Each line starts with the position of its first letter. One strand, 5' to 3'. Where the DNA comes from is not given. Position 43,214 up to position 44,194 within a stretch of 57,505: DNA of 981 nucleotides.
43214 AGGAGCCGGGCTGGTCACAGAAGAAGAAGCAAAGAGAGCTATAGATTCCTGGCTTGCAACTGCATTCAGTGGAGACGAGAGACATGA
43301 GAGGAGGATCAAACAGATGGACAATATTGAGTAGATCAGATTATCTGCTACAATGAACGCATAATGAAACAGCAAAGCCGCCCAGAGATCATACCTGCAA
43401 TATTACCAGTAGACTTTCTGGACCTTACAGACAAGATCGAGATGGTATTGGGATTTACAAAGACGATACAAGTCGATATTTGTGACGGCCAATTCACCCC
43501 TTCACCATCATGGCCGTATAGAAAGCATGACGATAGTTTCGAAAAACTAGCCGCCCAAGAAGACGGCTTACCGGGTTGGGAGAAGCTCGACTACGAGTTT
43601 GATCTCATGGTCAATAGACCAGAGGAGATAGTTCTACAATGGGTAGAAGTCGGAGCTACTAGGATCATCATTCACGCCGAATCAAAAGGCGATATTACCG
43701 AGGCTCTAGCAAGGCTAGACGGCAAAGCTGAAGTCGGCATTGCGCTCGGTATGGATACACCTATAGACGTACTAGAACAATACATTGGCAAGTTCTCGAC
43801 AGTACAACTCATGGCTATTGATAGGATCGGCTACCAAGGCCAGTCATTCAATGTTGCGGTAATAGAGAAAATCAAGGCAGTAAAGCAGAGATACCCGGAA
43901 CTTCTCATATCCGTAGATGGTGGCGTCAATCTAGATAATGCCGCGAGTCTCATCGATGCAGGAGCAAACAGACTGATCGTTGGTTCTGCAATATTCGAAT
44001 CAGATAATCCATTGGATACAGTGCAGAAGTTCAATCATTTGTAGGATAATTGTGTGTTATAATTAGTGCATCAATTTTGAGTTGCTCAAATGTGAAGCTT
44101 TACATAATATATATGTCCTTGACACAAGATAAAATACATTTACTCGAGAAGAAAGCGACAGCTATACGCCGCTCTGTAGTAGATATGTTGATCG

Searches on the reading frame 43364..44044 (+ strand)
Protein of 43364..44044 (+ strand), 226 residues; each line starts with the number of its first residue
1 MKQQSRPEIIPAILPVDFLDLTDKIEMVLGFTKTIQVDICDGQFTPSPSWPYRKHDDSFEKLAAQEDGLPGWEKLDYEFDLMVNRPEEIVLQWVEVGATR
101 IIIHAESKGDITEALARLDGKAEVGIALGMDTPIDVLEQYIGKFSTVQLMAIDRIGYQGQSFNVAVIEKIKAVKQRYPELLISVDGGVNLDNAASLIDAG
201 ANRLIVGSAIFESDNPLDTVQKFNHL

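Call 45: search_protein_families(library=pfam, proteins=[window:43364-44044:+], max_evalue=0.001)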
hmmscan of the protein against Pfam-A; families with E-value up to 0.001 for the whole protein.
window:43364-44044:+ (226 aa): 2 families
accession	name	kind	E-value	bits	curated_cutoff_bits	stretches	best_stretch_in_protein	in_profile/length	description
PF00834.25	Ribul_P_3_epim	-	3.4e-33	115.2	21.1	1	9-211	2-198/198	Ribulose-phosphate 3 epimerase family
PF00977.27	His_biosynth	-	0.00033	20.6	23.6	1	133-218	31-113/228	Histidine biosynthesis protein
